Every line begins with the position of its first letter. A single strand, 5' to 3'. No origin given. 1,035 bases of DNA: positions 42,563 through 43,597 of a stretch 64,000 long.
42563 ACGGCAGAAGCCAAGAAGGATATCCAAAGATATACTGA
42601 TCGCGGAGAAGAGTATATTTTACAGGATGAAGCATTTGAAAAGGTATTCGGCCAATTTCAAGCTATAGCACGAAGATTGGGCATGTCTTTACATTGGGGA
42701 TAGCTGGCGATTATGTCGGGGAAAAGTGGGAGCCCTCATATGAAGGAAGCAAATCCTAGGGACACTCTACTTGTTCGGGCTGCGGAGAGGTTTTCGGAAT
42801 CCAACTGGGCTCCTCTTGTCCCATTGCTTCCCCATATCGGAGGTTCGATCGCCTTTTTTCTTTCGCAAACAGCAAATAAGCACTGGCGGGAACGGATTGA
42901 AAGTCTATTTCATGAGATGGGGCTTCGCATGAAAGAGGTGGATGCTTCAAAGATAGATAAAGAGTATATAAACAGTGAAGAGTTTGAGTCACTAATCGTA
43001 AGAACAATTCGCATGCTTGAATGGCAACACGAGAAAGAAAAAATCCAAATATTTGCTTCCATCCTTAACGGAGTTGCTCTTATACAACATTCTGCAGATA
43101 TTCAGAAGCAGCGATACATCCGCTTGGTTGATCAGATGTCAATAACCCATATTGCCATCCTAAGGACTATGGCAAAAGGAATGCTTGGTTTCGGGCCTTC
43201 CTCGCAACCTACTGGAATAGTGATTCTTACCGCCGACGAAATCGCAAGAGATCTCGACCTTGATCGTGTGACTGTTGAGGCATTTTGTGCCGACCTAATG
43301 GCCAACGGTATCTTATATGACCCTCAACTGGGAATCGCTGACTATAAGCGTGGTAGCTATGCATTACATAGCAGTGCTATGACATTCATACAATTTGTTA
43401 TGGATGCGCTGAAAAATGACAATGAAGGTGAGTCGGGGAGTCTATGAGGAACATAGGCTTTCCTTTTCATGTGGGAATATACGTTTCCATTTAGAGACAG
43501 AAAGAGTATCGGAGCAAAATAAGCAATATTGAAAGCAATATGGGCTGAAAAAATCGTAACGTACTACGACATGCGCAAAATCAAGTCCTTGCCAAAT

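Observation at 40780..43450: AT-rich two-gene cassette (AAA+ ATPase + Abi-alpha/wHTH-like protein): candidate undescribed defence or regulatory module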

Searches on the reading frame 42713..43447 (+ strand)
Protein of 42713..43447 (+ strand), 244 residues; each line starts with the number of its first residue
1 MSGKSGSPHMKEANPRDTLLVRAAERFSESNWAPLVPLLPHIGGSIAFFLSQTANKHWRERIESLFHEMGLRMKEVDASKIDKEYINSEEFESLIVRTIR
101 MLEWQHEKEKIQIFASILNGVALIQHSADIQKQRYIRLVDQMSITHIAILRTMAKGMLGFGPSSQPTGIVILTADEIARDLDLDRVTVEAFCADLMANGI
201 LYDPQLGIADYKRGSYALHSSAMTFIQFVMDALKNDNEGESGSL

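Call 3: search_protein_families(library=pfam, proteins=[window:42713-43447:+], max_evalue=0.1)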
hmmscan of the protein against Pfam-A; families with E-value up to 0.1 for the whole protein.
window:42713-43447:+ (244 aa): 2 families
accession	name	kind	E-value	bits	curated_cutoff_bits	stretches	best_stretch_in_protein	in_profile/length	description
PF14337.13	Abi_alpha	-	0.033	14.6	29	1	74-156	11-93/196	Abortive infection alpha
PF13182.11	DUF4007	-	0.047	13.2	27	1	48-158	159-271/288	Protein of unknown function (DUF4007)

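Call 4: search_protein_families(library=padloc, proteins=[window:42713-43447:+], max_evalue=1)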
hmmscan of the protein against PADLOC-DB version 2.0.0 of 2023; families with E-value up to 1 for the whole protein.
window:42713-43447:+ (244 aa): 0 families

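Call 5: search_protein_families(library=ncbifam, proteins=[window:42713-43447:+], max_evalue=1)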
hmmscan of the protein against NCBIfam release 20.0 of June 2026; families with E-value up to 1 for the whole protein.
window:42713-43447:+ (244 aa): 1 family
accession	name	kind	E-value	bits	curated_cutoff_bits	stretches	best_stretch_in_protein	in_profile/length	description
NF009174.0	PRK12522.1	equivalog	0.073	13.1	217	1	53-103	71-121/175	RNA polymerase sigma factor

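Call 9: find_homologous_proteins(query=window:42713-43447:+)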
Query window:42713-43447:+ (244 aa): 2 proteins with E <= 0.001 among 329 candidates.
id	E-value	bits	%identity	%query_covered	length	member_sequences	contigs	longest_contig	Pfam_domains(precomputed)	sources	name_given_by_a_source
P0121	6.9e-150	515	100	96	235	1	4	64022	-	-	-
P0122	5.8e-43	165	44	86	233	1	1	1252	-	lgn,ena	-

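Call 12: find_encoding_contigs(protein=P0122, flank=8000, max_places=3)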
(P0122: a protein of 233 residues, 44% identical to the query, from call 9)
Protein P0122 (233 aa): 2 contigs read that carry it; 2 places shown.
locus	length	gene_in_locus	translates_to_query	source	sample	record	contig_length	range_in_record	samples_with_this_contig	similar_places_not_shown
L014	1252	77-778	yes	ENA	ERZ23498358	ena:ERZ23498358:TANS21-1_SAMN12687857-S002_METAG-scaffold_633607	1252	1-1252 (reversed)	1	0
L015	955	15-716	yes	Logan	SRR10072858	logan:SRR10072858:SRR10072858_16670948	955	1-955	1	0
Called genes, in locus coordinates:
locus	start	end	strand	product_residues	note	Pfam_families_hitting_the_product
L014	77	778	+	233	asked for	-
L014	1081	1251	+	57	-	?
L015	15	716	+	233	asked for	-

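Call 33: search_protein_representatives(alignment_id=A2)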
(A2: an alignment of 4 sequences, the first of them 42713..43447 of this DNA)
Query: 4 sequences, 230 profile positions. Proteins with E-value up to 0.001 (for the whole library): 2039; up to 1e-10: 479; up to 1e-30: 16. The best 150 are listed.
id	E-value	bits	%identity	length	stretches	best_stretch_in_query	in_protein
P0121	3.9e-103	360.1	-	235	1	11-229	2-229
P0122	3.0e-102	357.2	-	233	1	1-229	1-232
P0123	4.0e-102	356.8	-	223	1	8-229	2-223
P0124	2.8e-63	229.8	-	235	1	7-220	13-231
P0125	5.4e-63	228.8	-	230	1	8-222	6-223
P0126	2.8e-62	226.5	-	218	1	1-220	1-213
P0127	6.2e-62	225.4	-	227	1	15-228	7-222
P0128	1.8e-50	187.9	-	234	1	8-221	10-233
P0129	5.4e-39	150.3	-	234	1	6-221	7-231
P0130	2.3e-38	148.2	-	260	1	39-221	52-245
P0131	8.7e-38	146.4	-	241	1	16-222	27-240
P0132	9.7e-36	139.7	-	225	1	7-220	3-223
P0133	2.4e-34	135.1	-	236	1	3-222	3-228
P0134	5.2e-34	134.0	-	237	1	19-220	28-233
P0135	1.2e-32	129.5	-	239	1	16-221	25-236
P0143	2.3e-23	99.2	-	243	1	25-142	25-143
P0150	2.7e-22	95.7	-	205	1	30-150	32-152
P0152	3.3e-22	95.4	-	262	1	26-159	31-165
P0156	1.4e-21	93.3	-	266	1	29-151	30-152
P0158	2.5e-21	92.5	-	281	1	10-147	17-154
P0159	2.5e-21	92.5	-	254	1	29-149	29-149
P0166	6.0e-21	91.3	-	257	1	26-148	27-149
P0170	1.1e-20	90.4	-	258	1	27-151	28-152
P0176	3.3e-20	88.8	-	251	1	28-147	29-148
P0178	4.5e-20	88.4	-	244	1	29-148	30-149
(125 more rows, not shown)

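Call 35: search_protein_families(library=pfam, alignment_id=A4, max_evalue=0.01)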
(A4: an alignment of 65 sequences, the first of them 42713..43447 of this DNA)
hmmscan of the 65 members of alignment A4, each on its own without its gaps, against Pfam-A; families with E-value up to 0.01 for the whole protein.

A. member 1, window:42713-43447:+ (244 aa): 0 families

B. families by the number of members that match (of 65 scanned): 10 families
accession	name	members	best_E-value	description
PF14337.13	Abi_alpha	22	5.6e-09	Abortive infection alpha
PF23099.1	UTP20_C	1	0.00055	Small subunit processome component 20 homolog, C-terminal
PF16581.11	HIGH_NTase1_ass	1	0.00067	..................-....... C-terminal region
PF07729.17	FCD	1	0.0044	FCD domain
PF22493.2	PUF_NOP9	1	0.0055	NOP9-like PUF repeat domain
PF11101.13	DUF2884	1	0.0058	Protein of unknown function (DUF2884)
PF12802.13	MarR_2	1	0.0073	MarR family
PF23309.1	DUF7083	1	0.0084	Domain of unknown function (DUF7083)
PF25622.1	Phi29_MCP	1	0.0092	Phi29-like phage major capsid protein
PF24475.1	RBD_DEAH11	1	0.0097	DEAH11-like, RNA-binding domain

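Call 40: find_encoding_contigs(protein=P0124, flank=6000, max_places=2)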
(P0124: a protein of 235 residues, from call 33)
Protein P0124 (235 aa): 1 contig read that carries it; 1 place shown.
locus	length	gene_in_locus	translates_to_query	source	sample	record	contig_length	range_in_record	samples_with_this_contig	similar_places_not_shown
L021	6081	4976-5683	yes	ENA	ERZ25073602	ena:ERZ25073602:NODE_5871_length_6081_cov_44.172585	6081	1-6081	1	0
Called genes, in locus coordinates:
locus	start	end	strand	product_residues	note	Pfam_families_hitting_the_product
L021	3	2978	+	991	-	?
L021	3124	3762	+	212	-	PF11906:DUF3426 (faint)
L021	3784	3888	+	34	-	-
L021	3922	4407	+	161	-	-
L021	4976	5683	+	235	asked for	-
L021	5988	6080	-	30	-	?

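Call 41: predict_structure(alignment_id=A4)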
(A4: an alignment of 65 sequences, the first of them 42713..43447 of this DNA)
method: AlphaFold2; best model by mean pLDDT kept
length: 244 residues; sequences in the alignment: 65
mean_pLDDT: 87.0   pTM: 0.78
mean pLDDT of the five models: 87.0, 85.5, 85.2, 85.0, 84.4
residues with pLDDT >= 90: 165; 70-90: 29; 50-70: 47; < 50: 3
segments of 3 or more residues with pLDDT < 50: none
pLDDT, mean of each block of 10 residues (from residue 1): 61 71 68 54 67 90 96 96 98 96 94 98 98 98 97 87 68 97 98 98 97 96 96 82 51
secondary structure, 60 per line:
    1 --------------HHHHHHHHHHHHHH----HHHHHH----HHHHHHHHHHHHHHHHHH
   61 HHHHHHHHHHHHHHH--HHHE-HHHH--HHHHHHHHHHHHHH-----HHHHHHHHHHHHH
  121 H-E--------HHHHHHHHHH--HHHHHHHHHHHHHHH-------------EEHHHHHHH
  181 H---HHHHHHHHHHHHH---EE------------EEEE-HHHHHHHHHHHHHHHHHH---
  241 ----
elements in order: H15-28 H33-38 H43-75 H83-86 H89-102 H108-121 H132-141 H144-158 H174-181 H185-197 E215-218 H220-237

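Call 44: fold_search(model_id=the predicted structure, library=pdb)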
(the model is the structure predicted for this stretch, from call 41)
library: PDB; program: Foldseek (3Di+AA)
matches with E <= 10: 1336; with E <= 0.001: 0
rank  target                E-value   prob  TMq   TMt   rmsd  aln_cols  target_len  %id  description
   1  4em0                  6.6e-03  1.00  0.30  0.47  11.6       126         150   16  staphylococcus aureus MarR in complex with salicylate and kanamycin (released 2013-04-17)
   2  4zzl_A                9.1e-03  1.00  0.31  0.48   6.2       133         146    9  MexR R21W derepressor mutant causing multidrug resistance in P. aeruginosa by mexAB-oprM efflux pump expression (released 2016-07-27)
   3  8c7t_A                1.6e-02  1.00  0.31  0.29  16.6       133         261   15  Unliganded transcriptional pleiotropic repressor CodY from Enterococcus faecalis (released 2023-06-28)
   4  5ffx_D                1.7e-02  1.00  0.31  0.52   9.2       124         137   16  S. aureus MepR G34K Mutant (released 2016-12-21)
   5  4l9t_A                1.9e-02  1.00  0.30  0.50   9.7       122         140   14  Crystal structure of MepR F27L mutant from multidrug resistant S. aureus clinical isolate (released 2013-09-11)
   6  3f72_B                2.0e-02  0.99  0.23  0.47   9.9       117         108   17  Crystal Structure of the Staphylococcus aureus pI258 CadC Metal Binding Site 2 Mutant (released 2009-04-07)
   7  2d1h_A                2.2e-02  1.00  0.28  0.61   8.6       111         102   18  Crystal structure of ST1889 protein from thermoacidophilic archaeon Sulfolobus tokodaii (released 2006-09-05)
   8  2rdp                  2.8e-02  1.00  0.29  0.48  10.7       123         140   15  The structure of a MarR family protein from Bacillus stearothermophilus (released 2007-11-13)
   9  8zde_C                2.9e-02  1.00  0.30  0.49   4.0       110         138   13  Crystal structure of HsmR with DNA bound (released 2025-11-05)
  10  5fb2_A                2.9e-02  1.00  0.31  0.51   9.7       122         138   15  S. aureus MepR F27L Mutant bound to oligodeoxyribonucleotide (released 2016-12-14)
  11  3vod_A                3.1e-02  1.00  0.31  0.52   4.3       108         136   13  Crystal Structure of mutant MarR C80S from E.coli (released 2013-03-06)
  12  1u2w_A                3.1e-02  0.97  0.21  0.46  10.2       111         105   17  Crystal Structure of the Staphylococcus aureus pI258 CadC (released 2005-07-12)
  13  4lll_M                3.2e-02  1.00  0.31  0.56   8.1       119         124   15  Crystal structure of S. aureus MepR-DNA complex (released 2014-05-14)
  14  6cmv_C                3.4e-02  1.00  0.26  0.51   9.1       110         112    8  Crystal structure of Archaeal Biofilm Regulator (AbfR2) from Sulfolobus acidocaldarius (released 2018-11-14)
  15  3r0a_A                3.4e-02  1.00  0.26  0.49  11.9       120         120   14  Possible transcriptional regulator from Methanosarcina mazei Go1 (gi 21227196) (released 2011-03-23)
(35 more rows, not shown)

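Call 60: search_protein_families(library=phrogs, proteins=[window:42713-43447:+], max_evalue=0.01)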
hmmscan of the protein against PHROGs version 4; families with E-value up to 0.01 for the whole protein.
window:42713-43447:+ (244 aa): 0 families

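Call 64: search_solved_structures(query=A4, max_evalue=10, show_alignments=2)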
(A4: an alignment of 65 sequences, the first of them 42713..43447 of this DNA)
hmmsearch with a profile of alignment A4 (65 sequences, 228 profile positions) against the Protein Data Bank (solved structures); distinct sequences matched with E-value up to 10: 12.
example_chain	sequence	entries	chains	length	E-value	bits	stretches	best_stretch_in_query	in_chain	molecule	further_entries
9h9y_A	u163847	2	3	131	0.38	13.3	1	168-224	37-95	Transcriptional regulator, PadR-like family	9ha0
9lp4_A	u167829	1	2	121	0.39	13.3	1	85-157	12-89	Zinc finger MYND domain-containing protein 11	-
9vc7_A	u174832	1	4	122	0.4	13.3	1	85-157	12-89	Zinc finger MYND domain-containing protein 11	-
3l7w_A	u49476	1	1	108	0.41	13.2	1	169-224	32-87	Putative uncharacterized protein SMU.1704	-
6hox_A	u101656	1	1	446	0.47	13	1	155-212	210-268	Binding domain (Hc) of Paraclostridial Mosquitocidal Protein 1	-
7nwg_a2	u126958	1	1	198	0.52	12.9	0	163-201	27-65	ribosomal protein eS25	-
2jt1_A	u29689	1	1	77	0.55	12.8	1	156-200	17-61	PefI protein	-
8hkx_S19E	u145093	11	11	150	0.63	12.6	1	171-224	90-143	30S ribosomal protein S19e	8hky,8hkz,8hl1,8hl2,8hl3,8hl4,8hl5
8qdh_A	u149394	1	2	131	0.89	12.1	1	168-223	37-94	Transcriptional regulator, PadR-like family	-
9qbc_A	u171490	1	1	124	1.1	11.8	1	165-219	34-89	PadR-family transcriptional regulator PadR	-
4egy_A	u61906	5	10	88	1.6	11.3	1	159-199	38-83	Arabinose metabolism transcriptional repressor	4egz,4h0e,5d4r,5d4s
4l8i_A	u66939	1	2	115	3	10.4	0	46-70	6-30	RSV epitope scaffold FFL_005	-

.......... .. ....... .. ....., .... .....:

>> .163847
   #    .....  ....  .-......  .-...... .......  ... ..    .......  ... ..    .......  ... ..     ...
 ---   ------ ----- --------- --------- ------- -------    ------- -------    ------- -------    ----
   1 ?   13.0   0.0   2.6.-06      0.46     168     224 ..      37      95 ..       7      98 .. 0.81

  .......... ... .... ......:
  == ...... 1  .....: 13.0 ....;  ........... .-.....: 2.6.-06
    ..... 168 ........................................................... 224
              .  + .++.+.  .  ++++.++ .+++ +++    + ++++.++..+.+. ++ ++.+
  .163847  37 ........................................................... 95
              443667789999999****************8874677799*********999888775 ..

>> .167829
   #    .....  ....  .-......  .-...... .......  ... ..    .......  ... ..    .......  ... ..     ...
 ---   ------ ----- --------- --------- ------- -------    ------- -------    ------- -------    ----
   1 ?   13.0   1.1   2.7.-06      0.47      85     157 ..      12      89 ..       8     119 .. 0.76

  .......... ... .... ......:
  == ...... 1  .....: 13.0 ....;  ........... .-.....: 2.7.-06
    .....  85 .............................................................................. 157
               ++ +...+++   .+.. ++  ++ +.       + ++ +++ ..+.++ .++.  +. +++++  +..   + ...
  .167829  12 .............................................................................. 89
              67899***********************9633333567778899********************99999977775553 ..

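Call 65: search_protein_families(library=pfam, proteins=[P0150, P0156, P0159, P0166, P0170, P0176, P0178, P0143, P0152, P0158], max_evalue=0.01)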
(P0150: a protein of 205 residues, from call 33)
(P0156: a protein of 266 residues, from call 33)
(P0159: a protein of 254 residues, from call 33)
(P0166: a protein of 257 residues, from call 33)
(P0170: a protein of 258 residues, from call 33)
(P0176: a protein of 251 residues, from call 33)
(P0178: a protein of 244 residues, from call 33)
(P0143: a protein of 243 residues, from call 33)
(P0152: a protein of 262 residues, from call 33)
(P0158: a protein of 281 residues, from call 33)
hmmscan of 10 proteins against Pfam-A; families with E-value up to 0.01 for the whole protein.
P0150 (205 aa): 1 family
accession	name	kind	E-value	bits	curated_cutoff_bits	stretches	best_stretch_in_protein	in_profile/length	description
PF14337.13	Abi_alpha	-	8.8e-05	23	29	1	63-163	7-106/196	Abortive infection alpha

P0156 (266 aa): 0 families

P0159 (254 aa): 2 families
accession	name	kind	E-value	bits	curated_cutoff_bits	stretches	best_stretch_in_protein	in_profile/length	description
PF14337.13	Abi_alpha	-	1.3e-07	32.3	29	1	91-237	34-194/196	Abortive infection alpha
PF23309.1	DUF7083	-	0.0084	16.6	27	0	50-89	23-62/90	Domain of unknown function (DUF7083)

P0166 (257 aa): 1 family
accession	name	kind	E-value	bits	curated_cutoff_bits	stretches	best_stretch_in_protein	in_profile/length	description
PF14337.13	Abi_alpha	-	0.0068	16.9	29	0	61-241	6-194/196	Abortive infection alpha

P0170 (258 aa): 2 families
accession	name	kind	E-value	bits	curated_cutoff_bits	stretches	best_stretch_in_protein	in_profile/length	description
PF14337.13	Abi_alpha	-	0.0025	18.3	29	1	61-235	6-194/196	Abortive infection alpha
PF11101.13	DUF2884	-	0.0058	16.7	30.6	1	4-104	44-137/228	Protein of unknown function (DUF2884)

P0176 (251 aa): 1 family
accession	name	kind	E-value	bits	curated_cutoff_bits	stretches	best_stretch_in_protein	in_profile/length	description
PF14337.13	Abi_alpha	-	4.8e-05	23.9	29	1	66-232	8-194/196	Abortive infection alpha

P0178 (244 aa): 1 family
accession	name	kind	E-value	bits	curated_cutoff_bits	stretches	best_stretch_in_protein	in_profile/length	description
PF14337.13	Abi_alpha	-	0.0011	19.4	29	1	82-237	25-194/196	Abortive infection alpha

P0143 (243 aa): 0 families

P0152 (262 aa): 1 family
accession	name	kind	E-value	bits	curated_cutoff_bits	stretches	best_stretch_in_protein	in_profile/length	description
PF14337.13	Abi_alpha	-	0.0015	19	29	0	65-192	5-146/196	Abortive infection alpha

P0158 (281 aa): 1 family
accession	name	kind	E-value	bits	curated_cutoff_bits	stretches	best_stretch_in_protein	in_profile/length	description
PF14337.13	Abi_alpha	-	3.5e-06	27.6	29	1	67-262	6-194/196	Abortive infection alpha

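Call 72: find_related_loci(query=A2, collection=metagenome_contigs, flank=5000)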
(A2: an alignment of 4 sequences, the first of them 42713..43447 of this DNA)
Query A2 (244 aa) in metagenome_contigs; peptide patterns used: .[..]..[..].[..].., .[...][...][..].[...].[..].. (x = any residue, [..] = any of these).
224 stretches matched a pattern; 16 encode a relative of the query (tblastn E <= 1e-3); 16 distinct loci.
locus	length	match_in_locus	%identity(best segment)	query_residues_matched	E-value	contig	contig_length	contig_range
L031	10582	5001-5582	41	36-229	6e-48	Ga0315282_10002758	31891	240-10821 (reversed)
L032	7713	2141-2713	34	35-229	4e-37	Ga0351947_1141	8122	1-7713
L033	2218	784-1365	28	36-229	7e-22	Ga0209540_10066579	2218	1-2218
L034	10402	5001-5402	31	23-155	1e-19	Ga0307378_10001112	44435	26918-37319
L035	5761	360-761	30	23-155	5e-18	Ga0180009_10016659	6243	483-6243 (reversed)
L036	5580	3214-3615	30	23-155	5e-18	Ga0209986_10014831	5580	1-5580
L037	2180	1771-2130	30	36-155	1e-16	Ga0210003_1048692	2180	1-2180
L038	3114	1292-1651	30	36-155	1e-16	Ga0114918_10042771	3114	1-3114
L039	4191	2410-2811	29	23-155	3e-16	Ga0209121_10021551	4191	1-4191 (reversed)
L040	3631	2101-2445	31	35-150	4e-16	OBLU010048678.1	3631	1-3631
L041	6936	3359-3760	28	23-155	4e-16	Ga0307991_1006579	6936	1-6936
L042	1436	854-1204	26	39-155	1e-14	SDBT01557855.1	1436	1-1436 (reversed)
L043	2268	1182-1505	31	36-143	2e-13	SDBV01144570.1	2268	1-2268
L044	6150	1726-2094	30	38-167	3e-13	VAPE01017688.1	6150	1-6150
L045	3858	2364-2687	29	36-143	6e-12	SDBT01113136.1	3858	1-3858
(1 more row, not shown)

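Call 73: find_related_loci(query=A2, collection=viral_contigs, flank=5000)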
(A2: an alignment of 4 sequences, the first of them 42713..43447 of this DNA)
Query A2 (244 aa) in viral_contigs; peptide patterns used: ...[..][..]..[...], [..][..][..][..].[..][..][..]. (x = any residue, [..] = any of these).
91 stretches matched a pattern, but none encodes a relative of the query by tblastn (E <= 1e-3).

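Call 77: search_protein_families(library=padloc, proteins=[L047:649-1521:-, L047:1767-2870:+, L047:2886-3347:+, L047:3659-4762:+, L047:4999-7359:-, L047:7356-7817:-, L047:12826-15282:-, L047:15522-16811:+, L047:19020-19988:+, L047:20080-20931:+], max_evalue=0.01)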
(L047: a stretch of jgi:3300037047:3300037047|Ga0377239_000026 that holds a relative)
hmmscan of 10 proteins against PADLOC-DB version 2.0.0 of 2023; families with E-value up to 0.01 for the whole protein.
L047:649-1521:- (290 aa): 0 families

L047:1767-2870:+ (367 aa): 9 families
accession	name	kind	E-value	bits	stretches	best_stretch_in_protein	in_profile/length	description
PDLC04916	PDC-S11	-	4.5e-118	392.4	1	1-365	1-356/358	-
PDLC04915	PDC-S11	-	6.9e-71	237.5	1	5-365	6-373/379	-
PDLC04913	PDC-S11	-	1.5e-18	65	1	60-166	61-169/375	-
PDLC04909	PDC-S11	-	2.7e-13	48.2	1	21-170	22-171/347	-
PDLC04910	PDC-S11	-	7e-13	46.6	1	61-154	61-156/359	-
PDLC04944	PDC-S18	-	3.8e-11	40.9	1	24-115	21-109/307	-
PDLC04946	PDC-S18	-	4.8e-09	33.7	1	8-99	24-113/365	-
PDLC04824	PDC-S02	-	1.4e-06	25.8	1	48-99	211-262/308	-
PDLC04799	PDC-S02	-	0.00024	18.3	1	48-99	211-262/308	-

L047:2886-3347:+ (153 aa): 0 families

L047:3659-4762:+ (367 aa): 13 families
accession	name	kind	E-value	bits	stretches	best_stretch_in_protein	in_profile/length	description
PDLC04913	PDC-S11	-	1.7e-82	275.4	1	3-362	2-365/375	-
PDLC04909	PDC-S11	-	1.6e-63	213.4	1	5-222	4-218/347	-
PDLC04915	PDC-S11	-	6.3e-49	165.2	1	12-221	11-216/379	-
PDLC04910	PDC-S11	-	2.5e-48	163.2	1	2-332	1-324/359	-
PDLC04916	PDC-S11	-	3.5e-34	116.4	1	16-217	13-202/358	-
PDLC04911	PDC-S11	-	6.1e-13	46.7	1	144-360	95-311/318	-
PDLC04914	PDC-S11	-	1.1e-11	42.6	1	150-362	98-309/314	-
PDLC04944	PDC-S18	-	7.1e-06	23.6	1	25-101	20-93/307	-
PDLC04912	PDC-S11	-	6.1e-05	20.4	1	142-349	93-298/313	-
PDLC04824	PDC-S02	-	0.00016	19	1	59-111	218-271/308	-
PDLC04946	PDC-S18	-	0.00034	17.8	1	50-98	62-109/365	-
PDLC02035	Cas4d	-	0.0052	14.3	1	63-125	68-134/196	-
PDLC04945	PDC-S18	-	0.0064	13.8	0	47-128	39-113/302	-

L047:4999-7359:- (786 aa): 0 families

L047:7356-7817:- (153 aa): 0 families

L047:12826-15282:- (818 aa): 1 family
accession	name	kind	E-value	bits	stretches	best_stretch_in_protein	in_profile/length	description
PDLC04133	mad1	-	1.8e-05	22.9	1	766-808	4-45/60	mads_1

L047:15522-16811:+ (429 aa): 0 families

L047:19020-19988:+ (322 aa): 0 families

L047:20080-20931:+ (283 aa): 0 families

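Call 94: search_dna_similar(query=window:42713-43447:+, collection=phages, mode=protein, max_evalue=0.01, max_rows=15)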
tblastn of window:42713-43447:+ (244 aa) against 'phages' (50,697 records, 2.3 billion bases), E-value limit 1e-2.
Records with a match: 1; places in all: 1; records where one place covers at least 80% of the query: 0.
Best place of each record, by identity: <60% 1.
By first word of the organism name: Bacteriophage 1.
By host as written in the record: - 1.
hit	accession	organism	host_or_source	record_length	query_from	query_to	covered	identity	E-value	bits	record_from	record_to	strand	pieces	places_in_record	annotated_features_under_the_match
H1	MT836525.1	Bacteriophage sp.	human fecal samples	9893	35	153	49%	23.4%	5e-3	44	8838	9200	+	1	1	record has no annotation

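Call 95: search_dna_similar(query=window:42713-43447:+, collection=plasmids, mode=protein, max_evalue=0.01, max_rows=15)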
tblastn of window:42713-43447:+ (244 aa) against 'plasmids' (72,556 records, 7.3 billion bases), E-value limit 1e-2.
Records with a match: 1; places in all: 1; records where one place covers at least 80% of the query: 0.
Best place of each record, by identity: <60% 1.
By first word of the organism name: Leptospira 1.
By predicted mobility (MOB-suite, as given by PLSDB): non-mobilizable 1.
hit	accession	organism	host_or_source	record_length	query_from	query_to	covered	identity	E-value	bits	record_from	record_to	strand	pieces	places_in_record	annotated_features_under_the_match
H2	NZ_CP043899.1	Leptospira interrogans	Homo sapiens,cell culture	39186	4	118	47%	31.9%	6e-5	51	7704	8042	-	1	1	hypothetical protein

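Call 97: fold_search(model_id=the predicted structure, library=viral)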
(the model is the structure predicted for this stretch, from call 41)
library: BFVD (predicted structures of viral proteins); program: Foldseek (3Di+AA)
matches with E <= 10: 1048; with E <= 0.001: 0
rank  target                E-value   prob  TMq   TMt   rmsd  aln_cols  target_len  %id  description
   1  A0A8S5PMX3            8.8e-03  0.98  0.22  0.20  12.2       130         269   20  Helix-turn-helix domain protein [Siphoviridae sp. ctUcA20]
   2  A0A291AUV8            1.4e-02  1.00  0.45  0.47   8.4       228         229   14  (no name in the UniProt tables at hand)
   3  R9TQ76                1.4e-02  1.00  0.27  0.76   2.7        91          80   19  Uncharacterized protein [Halorubrum virus CGphi46]
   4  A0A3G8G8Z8            1.5e-02  1.00  0.31  0.14  10.6       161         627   13  (no name in the UniProt tables at hand)
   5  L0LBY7                1.8e-02  1.00  0.29  0.64   5.9       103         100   19  Uncharacterized protein [Bacillus phage phiAGATE]
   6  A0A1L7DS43            2.6e-02  1.00  0.29  0.59   4.3       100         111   12  Putative DNA binding transcriptional regulator MarR family [Ralstonia phage phiAp1]
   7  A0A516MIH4            2.6e-02  1.00  0.25  0.53   8.6       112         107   15  (no name in the UniProt tables at hand)
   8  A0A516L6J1            3.7e-02  0.99  0.33  0.46  11.3       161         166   14  (no name in the UniProt tables at hand)
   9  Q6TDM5                3.7e-02  0.98  0.29  0.17   8.5       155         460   19  ORF A460 [Sulfolobus virus Kamchatka 1]
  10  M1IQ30                4.1e-02  1.00  0.28  0.50   5.1       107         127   11  Uncharacterized protein [Bacillus phage Curly]
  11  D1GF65                4.1e-02  1.00  0.31  0.38   8.9       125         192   14  Uncharacterized protein [Sulfolobus spindle-shaped virus 7]
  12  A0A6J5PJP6            4.4e-02  1.00  0.24  0.49   4.8        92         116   22  Uncharacterized protein [uncultured Caudovirales phage]
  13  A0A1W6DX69            4.4e-02  1.00  0.30  0.56   5.0       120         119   16  Uncharacterized protein [Sphingobium phage Lacusarx]
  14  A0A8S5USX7            4.4e-02  0.91  0.24  0.23  10.7       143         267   15  Winged helix-turn-helix DNA-binding protein [Siphoviridae sp. ctEZK6]
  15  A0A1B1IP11            4.6e-02  1.00  0.26  0.66   3.7        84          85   13  (no name in the UniProt tables at hand)
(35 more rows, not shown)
